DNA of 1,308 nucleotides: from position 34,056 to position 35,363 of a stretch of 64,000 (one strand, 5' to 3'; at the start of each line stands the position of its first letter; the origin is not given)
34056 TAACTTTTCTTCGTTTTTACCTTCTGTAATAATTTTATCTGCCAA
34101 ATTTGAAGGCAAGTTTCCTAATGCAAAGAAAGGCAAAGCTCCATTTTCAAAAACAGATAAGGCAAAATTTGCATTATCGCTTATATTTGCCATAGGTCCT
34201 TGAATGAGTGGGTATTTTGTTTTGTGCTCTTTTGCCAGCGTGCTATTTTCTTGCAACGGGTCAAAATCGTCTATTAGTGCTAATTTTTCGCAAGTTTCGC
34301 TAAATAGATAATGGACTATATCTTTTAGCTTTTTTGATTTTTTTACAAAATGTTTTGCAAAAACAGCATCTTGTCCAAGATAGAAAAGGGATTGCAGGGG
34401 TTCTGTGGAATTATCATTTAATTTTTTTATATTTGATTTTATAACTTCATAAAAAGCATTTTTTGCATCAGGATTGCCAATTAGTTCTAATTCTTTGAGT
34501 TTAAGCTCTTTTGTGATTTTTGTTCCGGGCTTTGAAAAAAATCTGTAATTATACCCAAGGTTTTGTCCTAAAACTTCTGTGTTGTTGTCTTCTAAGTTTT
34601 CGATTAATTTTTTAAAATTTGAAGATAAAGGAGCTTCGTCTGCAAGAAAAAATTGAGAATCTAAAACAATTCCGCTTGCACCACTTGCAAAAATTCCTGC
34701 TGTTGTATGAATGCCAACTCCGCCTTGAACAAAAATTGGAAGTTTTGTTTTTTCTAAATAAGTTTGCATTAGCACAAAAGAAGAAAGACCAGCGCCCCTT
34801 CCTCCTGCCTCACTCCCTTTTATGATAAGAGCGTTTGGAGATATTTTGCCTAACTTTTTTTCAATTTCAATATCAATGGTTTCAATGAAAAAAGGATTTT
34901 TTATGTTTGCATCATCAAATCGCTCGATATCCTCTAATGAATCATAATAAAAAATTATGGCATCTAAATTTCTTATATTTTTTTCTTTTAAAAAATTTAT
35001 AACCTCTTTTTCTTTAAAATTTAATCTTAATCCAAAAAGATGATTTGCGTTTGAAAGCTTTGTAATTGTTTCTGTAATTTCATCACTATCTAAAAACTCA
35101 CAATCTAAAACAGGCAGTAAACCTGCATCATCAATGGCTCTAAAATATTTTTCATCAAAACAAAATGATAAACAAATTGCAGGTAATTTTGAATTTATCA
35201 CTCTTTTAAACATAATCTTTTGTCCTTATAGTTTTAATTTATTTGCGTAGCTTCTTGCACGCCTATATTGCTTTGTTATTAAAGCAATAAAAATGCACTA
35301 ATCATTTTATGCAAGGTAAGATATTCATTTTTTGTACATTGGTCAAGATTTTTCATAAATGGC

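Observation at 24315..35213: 3632-aa single-polypeptide PUFA-synthase-like megasynthase with two N-terminal PfaD-type ER modules and three KS domains, but no FabA-type DH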

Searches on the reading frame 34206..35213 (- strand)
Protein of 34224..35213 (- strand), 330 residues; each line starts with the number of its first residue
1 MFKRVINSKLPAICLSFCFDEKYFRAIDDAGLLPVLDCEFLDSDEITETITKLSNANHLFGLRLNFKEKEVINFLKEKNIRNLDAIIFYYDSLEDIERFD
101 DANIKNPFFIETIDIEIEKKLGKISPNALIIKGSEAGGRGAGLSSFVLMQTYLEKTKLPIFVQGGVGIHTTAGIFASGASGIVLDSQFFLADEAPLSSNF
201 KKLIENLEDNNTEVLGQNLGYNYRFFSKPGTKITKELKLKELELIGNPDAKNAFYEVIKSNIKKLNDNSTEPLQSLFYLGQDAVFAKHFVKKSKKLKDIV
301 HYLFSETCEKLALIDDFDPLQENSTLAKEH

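Call 7: search_protein_families(library=pfam, proteins=[window:34254-35213:-], max_evalue=1)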
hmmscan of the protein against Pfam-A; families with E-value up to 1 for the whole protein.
window:34254-35213:- (320 aa): 4 families
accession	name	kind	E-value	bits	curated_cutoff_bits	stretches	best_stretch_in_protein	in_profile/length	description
PF03060.21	NMO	-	9.1e-10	38.9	28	1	119-262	150-295/331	Nitronate monooxygenase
PF02581.23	TMP-TENI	-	0.017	14.9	27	1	149-184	141-176/180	Thiamine monophosphate synthase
PF05690.20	ThiG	-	0.04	13.7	23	1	114-191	133-210/247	Thiazole biosynthesis protein ThiG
PF07210.18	DUF1416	-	0.088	13.2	23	1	190-235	27-71/97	Protein of unknown function (DUF1416)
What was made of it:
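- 34254..35213 (-): ER' (aa 1-320): FabK-fold barrel without motif I and with Arg139 in place of the catalytic His. Predicted non-catalytic partner of ER. NMO 38.9 bits (call 7).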

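Call 24: find_related_loci(query=A2, collection=genome_contigs, flank=10000)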
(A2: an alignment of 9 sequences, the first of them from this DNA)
Query A2 (336 aa) in genome_contigs; peptide patterns used: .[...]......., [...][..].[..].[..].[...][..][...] (x = any residue, [..] = any of these).
209 stretches matched a pattern; 173 encode a relative of the query (tblastn E <= 1e-3); the best 80 are kept; 80 distinct loci.
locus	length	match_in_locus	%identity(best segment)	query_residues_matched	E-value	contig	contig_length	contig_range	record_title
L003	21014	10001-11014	45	1-336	1e-98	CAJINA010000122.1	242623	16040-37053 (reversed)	MAG: Olavius algarvensis Delta 4 endosymbiont isolate Delta4_OalgB6SA genome assembly, contig: NODE_265513+_length_24262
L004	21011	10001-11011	46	1-336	4e-98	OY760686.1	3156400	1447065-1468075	MAG: Spirochaetota bacterium isolate b615e79e-4617-45ea-95f9-f7a736470f88 genome assembly, chromosome: 1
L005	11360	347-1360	44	1-336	5e-97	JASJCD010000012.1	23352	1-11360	MAG: Desulfobacterales bacterium isolate MO_140.B12 MO_140.c_582, whole genome shotgun sequence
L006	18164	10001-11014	49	1-336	1e-96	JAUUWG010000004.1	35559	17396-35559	MAG: Desulfobacterales bacterium isolate CSMAG_33 CSMAG_33_k141_191381_length_35559_cov_9.2081, whole genome shotgun seq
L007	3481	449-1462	42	1-336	1e-97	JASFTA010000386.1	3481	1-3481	MAG: Desulfobacterales bacterium isolate D1103U12metaG_Bin_317 D1103U12metaG_FD_scaffold_4297_c1, whole genome shotgun s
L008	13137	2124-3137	46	1-336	3e-96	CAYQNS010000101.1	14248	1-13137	MAG TPA_asm: uncultured Desulfobacteraceae bacterium isolate binchicken_co181_224 genome assembly, contig: NODE_7609_len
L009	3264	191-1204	49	1-336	9e-98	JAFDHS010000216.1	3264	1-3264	MAG: Deltaproteobacteria bacterium isolate Meg22_1214_Bin_289 Meg22_1214_Bin_289_scaffold_136760, whole genome shotgun s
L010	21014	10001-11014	46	1-336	8e-96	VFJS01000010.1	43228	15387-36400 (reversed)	MAG: Spirochaetia bacterium isolate Bin_56_1 c_000004306320, whole genome shotgun sequence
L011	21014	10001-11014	49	1-336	9e-96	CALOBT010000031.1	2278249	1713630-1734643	MAG: uncultured Spirochaetota bacterium isolate LOGT_bin.0113 genome assembly, contig: contig_15214, whole genome shotgu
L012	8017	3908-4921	44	1-336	2e-95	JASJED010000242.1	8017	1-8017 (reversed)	MAG: Desulfobacterales bacterium isolate MO_202.B25 MO_202.c_4553, whole genome shotgun sequence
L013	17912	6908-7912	48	1-336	5e-95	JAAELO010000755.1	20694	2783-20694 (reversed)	MAG: Desulfobacterales bacterium isolate Bpl_7 BplG_CONTIG5839165, whole genome shotgun sequence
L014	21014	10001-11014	47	1-336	7e-95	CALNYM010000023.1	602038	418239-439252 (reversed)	MAG: uncultured Desulfobacterales bacterium isolate HOU_bin.0076 genome assembly, contig: contig_8, whole genome shotgun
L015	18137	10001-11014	44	1-336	5e-94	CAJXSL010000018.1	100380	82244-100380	MAG TPA_asm: uncultured Desulfobacteraceae bacterium isolate SRR6201696_bin.17_MetaBAT_v2.12.1_MAG genome assembly, cont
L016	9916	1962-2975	42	1-336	6e-94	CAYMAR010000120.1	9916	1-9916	MAG TPA_asm: uncultured Desulfobacteraceae bacterium isolate binchicken_co236_48 genome assembly, contig: NODE_1984_leng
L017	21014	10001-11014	43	1-336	1e-93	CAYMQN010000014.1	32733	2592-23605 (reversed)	MAG TPA_asm: uncultured Desulfobacteraceae bacterium isolate SRP332253_co1_130 genome assembly, contig: NODE_1835_length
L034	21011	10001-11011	43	1-336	3e-85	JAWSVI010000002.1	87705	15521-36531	MAG: Desulfobacteraceae bacterium isolate PJM12_PCL_del1 B9PCLJ1_contig_31, whole genome shotgun sequence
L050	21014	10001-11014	41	1-336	4e-83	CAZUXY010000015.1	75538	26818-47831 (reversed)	MAG TPA_asm: uncultured Leptospirales bacterium isolate binchicken_co27_239 genome assembly, contig: NODE_541_length_755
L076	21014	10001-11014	38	1-336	8e-81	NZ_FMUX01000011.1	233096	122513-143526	Desulfoluna spongiiphila strain AA1, whole genome shotgun sequence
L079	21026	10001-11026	41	1-336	2e-80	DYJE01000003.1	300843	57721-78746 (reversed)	MAG TPA_asm: Desulforapulum autotrophicum isolate FI88_52_17 Afr_mines_FI88_24_length_300843_cov_7_480511, whole genome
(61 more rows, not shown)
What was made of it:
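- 173 stretches of the genome collection encode a relative (call 24). It is present in a very large share of the Desulfobacula and Desulfobacteraceae genomes retrieved (call 24).
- Tried and rejected: An alignment-derived pattern was needed (call 24).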

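Call 37: search_protein_families(library=ncbifam, proteins=[window:34254-35213:-], max_evalue=0.01)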
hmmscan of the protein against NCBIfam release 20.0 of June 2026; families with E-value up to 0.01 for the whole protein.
window:34254-35213:- (320 aa): 1 family
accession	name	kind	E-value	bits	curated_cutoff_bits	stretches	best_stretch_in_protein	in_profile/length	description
TIGR03151.1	enACPred_II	equivalog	3.7e-14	52.7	453.1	1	25-307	29-300/307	enoyl-[acyl-carrier-protein] reductase FabK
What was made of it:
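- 34254..35213 (-): FabK model 52.7 bits over positions 29-300 of 307 (call 37).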

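Call 52: search_protein_families(library=pfam, proteins=[L076:10001-19324:+, L050:10001-20974:+], max_evalue=0.001)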
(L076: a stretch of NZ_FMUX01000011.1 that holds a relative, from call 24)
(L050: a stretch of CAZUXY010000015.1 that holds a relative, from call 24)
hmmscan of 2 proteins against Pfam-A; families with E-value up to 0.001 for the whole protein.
L076:10001-19324:+ (3108 aa): 8 families
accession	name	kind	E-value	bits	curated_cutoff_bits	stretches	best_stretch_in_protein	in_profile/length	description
PF00109.32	ketoacyl-synt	-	2.9e-114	381.3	20.8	3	697-980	2-252/252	Beta-ketoacyl synthase, N-terminal domain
PF02801.28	Ketoacyl-synt_C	-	6.9e-50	168.5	20.8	3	989-1102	2-118/119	Beta-ketoacyl synthase, C-terminal domain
PF00698.26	Acyl_transf_1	-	5.1e-31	108.8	32.7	1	1665-1933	5-265/319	Acyl transferase domain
PF00550.31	PP-binding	-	5.8e-27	94.2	20.8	3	2849-2917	1-67/67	Phosphopantetheine attachment site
PF03060.21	NMO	-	1.2e-23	84.5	28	2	86-254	115-286/331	Nitronate monooxygenase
PF16197.11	KAsynt_C_assoc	-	2e-06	28.6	33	1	1113-1164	9-55/111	Ketoacyl-synthetase C-terminal extension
PF00108.29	Thiolase_N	-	3.1e-06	27.2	26.4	0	2298-2364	75-142/260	Thiolase, N-terminal domain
PF08545.16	ACP_syn_III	-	0.0001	22.6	24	1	2305-2340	4-39/80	3-Oxoacyl-[acyl-carrier-protein (ACP)] synthase III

L050:10001-20974:+ (3658 aa): 12 families
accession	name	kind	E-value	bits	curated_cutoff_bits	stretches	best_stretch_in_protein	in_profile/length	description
PF00109.32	ketoacyl-synt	-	1.9e-118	395.1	20.8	3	695-977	3-252/252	Beta-ketoacyl synthase, N-terminal domain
PF02801.28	Ketoacyl-synt_C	-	2.3e-45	153.9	20.8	3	985-1097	1-115/119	Beta-ketoacyl synthase, C-terminal domain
PF00698.26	Acyl_transf_1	-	2.1e-41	142.9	32.7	1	1662-1959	4-298/319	Acyl transferase domain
PF08659.16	KR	-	6e-25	88.6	22.6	1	3074-3289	2-179/180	KR domain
PF00550.31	PP-binding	-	1.6e-13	51.1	20.8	2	2637-2704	2-67/67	Phosphopantetheine attachment site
PF03060.21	NMO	-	3.4e-13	50.1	28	1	102-243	131-275/331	Nitronate monooxygenase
PF00108.29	Thiolase_N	-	7.3e-11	42.4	26.4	0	893-927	78-112/260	Thiolase, N-terminal domain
PF00106.31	adh_short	-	3.7e-08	33.5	26.6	1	3134-3260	23-152/195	short chain dehydrogenase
PF14765.12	PS-DH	-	2.7e-07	30.7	23.7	1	3563-3645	73-162/166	Polyketide synthase dehydratase N-terminal domain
PF16197.11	KAsynt_C_assoc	-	9.4e-06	26.4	33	0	1127-1180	21-66/111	Ketoacyl-synthetase C-terminal extension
PF08545.16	ACP_syn_III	-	2.4e-05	24.6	24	1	2298-2348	4-53/80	3-Oxoacyl-[acyl-carrier-protein (ACP)] synthase III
PF13561.12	adh_short_C2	-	0.00039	20.5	27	0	3156-3260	34-146/236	Enoyl-(Acyl carrier protein) reductase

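Call 54: search_protein_families(library=pfam, proteins=[L034:7388-8275:-, L034:3435-5147:+, L034:2569-3438:+, L034:1814-2572:+, L034:5166-7391:+, L034:336-1067:+, L012:2620-3600:+, L017:7305-8405:-, L010:8945-9970:+], max_evalue=0.001)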
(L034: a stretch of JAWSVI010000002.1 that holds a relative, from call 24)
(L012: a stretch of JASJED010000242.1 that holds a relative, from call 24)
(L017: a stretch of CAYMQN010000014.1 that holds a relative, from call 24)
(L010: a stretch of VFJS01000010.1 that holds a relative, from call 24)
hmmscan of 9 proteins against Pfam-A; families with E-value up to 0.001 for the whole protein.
L034:7388-8275:- (295 aa): 1 family
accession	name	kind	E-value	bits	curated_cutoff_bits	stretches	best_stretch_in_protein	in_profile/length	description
PF01553.26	Acyltransferase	-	8.9e-17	61.6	23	1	76-201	3-118/132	Acyltransferase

L034:3435-5147:+ (570 aa): 2 families
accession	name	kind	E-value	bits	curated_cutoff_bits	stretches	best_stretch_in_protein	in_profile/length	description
PF02401.23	LYTB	-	1.8e-87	293.4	24.5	1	3-274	1-266/267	LytB protein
PF01040.23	UbiA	-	1.6e-11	44.5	34.2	1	325-540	25-231/250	UbiA prenyltransferase family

L034:2569-3438:+ (289 aa): 3 families
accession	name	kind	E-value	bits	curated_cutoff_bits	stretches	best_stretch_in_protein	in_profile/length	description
PF17762.8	HTH_ParB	-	4e-35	120.5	22.6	1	124-224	1-101/102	ParB HTH domain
PF02195.25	ParB_N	-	1.2e-33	115.5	26.3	1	32-122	4-95/95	ParB N-terminal domain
PF01381.28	HTH_3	-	0.00078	19.9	23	0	138-165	4-31/55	Helix-turn-helix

L034:1814-2572:+ (252 aa): 9 families
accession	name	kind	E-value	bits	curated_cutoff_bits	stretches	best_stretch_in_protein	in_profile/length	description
PF13614.12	AAA_31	-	5e-68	228.9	27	1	3-178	2-177/177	AAA domain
PF01656.29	CbiA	-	1.1e-29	103.4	25.4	1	5-229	1-125/125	CobQ/CobB/MinD/ParA nucleotide binding domain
PF09140.17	MipZ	-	5.9e-14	52.4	20.7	2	4-44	2-42/262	ATPase MipZ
PF10609.15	ParA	-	2.4e-13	50.5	27.1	1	2-131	3-124/246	NUBPL iron-transfer P-loop NTPase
PF00142.24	Fer4_NifH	-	6.9e-11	42.6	25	1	10-47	7-44/271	4Fe-4S iron sulfur cluster binding proteins, NifH/frxC family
PF06564.18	CBP_BcsQ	-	5.4e-10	39.6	21.3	1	4-246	3-230/234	Cellulose biosynthesis protein BcsQ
PF02374.21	ArsA_ATPase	-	1.9e-06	27.7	24.3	1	10-40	8-38/305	Anion-transporting ATPase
PF07015.17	VirC1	-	2.2e-05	24.4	24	1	3-42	2-41/231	VirC1 protein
PF00448.28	SRP54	-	0.00014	22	22.7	0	13-42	11-40/196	SRP54-type protein, GTPase domain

L034:5166-7391:+ (741 aa): 2 families
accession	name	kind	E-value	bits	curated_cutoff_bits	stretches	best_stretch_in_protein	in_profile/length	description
PF20250.3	FapA_N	-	6.8e-35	120.5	27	1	219-388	1-175/178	Flagellar Assembly Protein A N-terminal region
PF03961.19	FapA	-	1.2e-34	120.7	31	1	400-633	3-229/272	Flagellar Assembly Protein A beta solenoid domain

L034:336-1067:+ (243 aa): 5 families
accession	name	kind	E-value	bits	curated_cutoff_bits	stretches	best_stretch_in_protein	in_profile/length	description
PF13183.11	Fer4_8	-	3.1e-10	40.9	27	1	30-91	2-68/68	4Fe-4S dicluster domain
PF13534.11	Fer4_17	-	4.7e-09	37.1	22.2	1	32-92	1-61/61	4Fe-4S dicluster domain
PF13187.11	Fer4_9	-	3e-07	30.8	27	1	32-90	1-50/52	4Fe-4S dicluster domain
PF13237.11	Fer4_10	-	3.7e-07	30.4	25.5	1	29-88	5-53/53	4Fe-4S dicluster domain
PF12838.12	Fer4_7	-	7e-05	23.7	27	1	33-90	2-51/52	4Fe-4S dicluster domain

L012:2620-3600:+ (326 aa): 2 families
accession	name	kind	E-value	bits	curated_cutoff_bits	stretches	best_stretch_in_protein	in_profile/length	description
PF00027.35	cNMP_binding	-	1.9e-11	44.2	27.5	1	107-183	3-80/89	Cyclic nucleotide-binding domain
PF07238.19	PilZ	-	3.6e-05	24.5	22.5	1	218-318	1-86/102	PilZ domain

L017:7305-8405:- (366 aa): 0 families

L010:8945-9970:+ (341 aa): 1 family
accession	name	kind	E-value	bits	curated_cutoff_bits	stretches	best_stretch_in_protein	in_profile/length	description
PF00440.29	TetR_N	-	7e-17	61.4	24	1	139-184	1-46/47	Bacterial regulatory proteins, tetR family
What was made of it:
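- TetR regulators occur in spirochaete loci (call 54).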

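Call 82: predict_structure(alignment_id=A3)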
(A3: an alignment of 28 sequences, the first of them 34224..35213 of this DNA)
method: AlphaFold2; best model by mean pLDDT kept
length: 330 residues; sequences in the alignment: 28
mean_pLDDT: 88.3   pTM: 0.87
mean pLDDT of the five models: 88.3, 87.5, 86.6, 85.9, 85.4
residues with pLDDT >= 90: 204; 70-90: 107; 50-70: 11; < 50: 8
segments of 3 or more residues with pLDDT < 50: 1-8
pLDDT, mean of each block of 10 residues (from residue 1): 39 91 95 95 95 94 94 91 95 86 86 91 92 94 94 93 92 91 92 94 88 88 83 90 92 91 89 88 88 94 91 72 70
secondary structure, 60 per line:
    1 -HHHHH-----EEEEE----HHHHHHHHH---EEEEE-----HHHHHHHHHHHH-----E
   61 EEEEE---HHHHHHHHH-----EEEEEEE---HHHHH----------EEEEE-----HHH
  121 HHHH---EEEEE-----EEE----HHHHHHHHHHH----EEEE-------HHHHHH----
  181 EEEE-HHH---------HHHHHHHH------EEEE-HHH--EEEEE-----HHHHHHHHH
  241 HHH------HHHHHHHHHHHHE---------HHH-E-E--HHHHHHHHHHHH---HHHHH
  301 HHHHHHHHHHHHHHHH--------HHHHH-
elements in order: H2-6 E12-16 H21-29 E33-37 H43-54 E60-65 H69-77 E83-89 H93-97 E108-112 H118-124 E128-132 E138-140 H145-155 E160-163 H171-176 E181-184 H198-205 E212-215 E222-226 H232-243 H250-261 H281-292 H296-316 H325-329

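Call 85: fold_search(model_id=the predicted structure, library=pdb)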
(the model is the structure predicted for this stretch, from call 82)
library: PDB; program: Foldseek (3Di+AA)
matches with E <= 10: 1404; with E <= 0.001: 169
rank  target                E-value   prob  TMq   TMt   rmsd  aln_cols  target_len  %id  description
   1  7l00_C                1.4e-15  1.00  0.76  0.79   4.2       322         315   19  Crystal Structure of C. difficile Enoyl-Acyl Carrier Protein Reductase (FabK) in Complex with an Inhibitor (released 2021-12-22)
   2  7l00_A                3.2e-15  1.00  0.72  0.76   4.7       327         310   18  Crystal Structure of C. difficile Enoyl-Acyl Carrier Protein Reductase (FabK) in Complex with an Inhibitor (released 2021-12-22)
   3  7l00_B                5.3e-15  1.00  0.75  0.80   4.3       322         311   19  Crystal Structure of C. difficile Enoyl-Acyl Carrier Protein Reductase (FabK) in Complex with an Inhibitor (released 2021-12-22)
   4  9pl0_A                1.0e-14  1.00  0.72  0.75   4.9       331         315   21  The structure of the Fusobacterium nucleatum Enoyl-Acyl Carrier Protein Reductase (FabK) bound to an inhibitor (released 2026-01-28)
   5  2z6i_A                2.5e-14  1.00  0.73  0.75   4.0       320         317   17  Crystal Structure of S. pneumoniae Enoyl-Acyl Carrier Protein Reductase (FabK) (released 2008-04-01)
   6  9pl0_B                4.2e-14  1.00  0.74  0.77   4.5       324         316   21  The structure of the Fusobacterium nucleatum Enoyl-Acyl Carrier Protein Reductase (FabK) bound to an inhibitor (released 2026-01-28)
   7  5gvh                  5.2e-14  1.00  0.77  0.81   3.8       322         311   18  Structure of FabK from Thermotoga maritima (released 2017-06-07)
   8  2z6i_B                5.9e-14  1.00  0.74  0.76   4.5       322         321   17  Crystal Structure of S. pneumoniae Enoyl-Acyl Carrier Protein Reductase (FabK) (released 2008-04-01)
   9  3bo9_A                7.8e-14  1.00  0.74  0.77   3.7       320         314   17  Crystal structure of putative nitroalkan dioxygenase (TM0800) from Thermotoga maritima at 2.71 A resolution (released 2007-12-25)
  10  9pl0_E                2.1e-13  1.00  0.73  0.77   4.7       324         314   20  The structure of the Fusobacterium nucleatum Enoyl-Acyl Carrier Protein Reductase (FabK) bound to an inhibitor (released 2026-01-28)
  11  2z6j_A                3.1e-13  1.00  0.74  0.79   4.4       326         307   18  Crystal Structure of S. pneumoniae Enoyl-Acyl Carrier Protein Reductase (FabK) in Complex with an Inhibitor (released 2008-04-01)
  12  2gjl                  5.8e-13  1.00  0.71  0.72   4.8       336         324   15  Crystal Structure of 2-nitropropane dioxygenase (released 2006-05-16)
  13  6e2a                  4.5e-12  1.00  0.69  0.70   4.3       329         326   16  Crystal structure of NADH:quinone reductase PA1024 from Pseudomonas aeruginosa PAO1 in complex with NAD+ (released 2019-02-06)
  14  2z6j_B                1.2e-11  1.00  0.72  0.77   4.1       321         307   18  Crystal Structure of S. pneumoniae Enoyl-Acyl Carrier Protein Reductase (FabK) in Complex with an Inhibitor (released 2008-04-01)
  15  5gvj_A                1.8e-11  1.00  0.69  0.77   5.6       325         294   16  Structure of FabK (M276A) mutant from Thermotoga maritima (released 2017-04-26)
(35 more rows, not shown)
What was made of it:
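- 34254..35213 (-): AF2 pLDDT 88, Foldseek TM 0.75-0.81 to FabK (calls 82, 85).
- ER' matches FabK better than FabX: TM 0.75-0.81 against 0.52-0.59 (call 85).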

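Call 94: search_protein_representatives(protein=window:34224-35213:-)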
Query: 330 residues. Proteins with E-value up to 0.001 (for the whole library): 1061; up to 1e-10: 474; up to 1e-30: 18. The best 150 are listed.
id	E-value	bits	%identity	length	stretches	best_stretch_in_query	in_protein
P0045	6.5e-203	689.2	84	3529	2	1-330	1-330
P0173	5.3e-90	318.2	44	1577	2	1-330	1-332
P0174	1.4e-86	307.0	46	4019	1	1-330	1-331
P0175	1.3e-81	290.6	45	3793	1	1-330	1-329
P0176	1.0e-75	271.3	36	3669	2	1-330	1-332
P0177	2.8e-75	269.9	39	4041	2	1-330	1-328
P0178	4.6e-75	269.2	41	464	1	1-330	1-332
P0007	1.2e-74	267.8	41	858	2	5-330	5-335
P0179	4.4e-74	265.9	44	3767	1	1-330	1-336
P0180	2.0e-72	260.5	41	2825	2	1-330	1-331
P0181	6.0e-72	258.9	42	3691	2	1-328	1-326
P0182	1.2e-65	238.2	43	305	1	1-285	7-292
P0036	2.1e-65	237.5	39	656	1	4-330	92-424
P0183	4.8e-64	233.0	35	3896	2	1-330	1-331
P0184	4.5e-61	223.2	38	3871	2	1-330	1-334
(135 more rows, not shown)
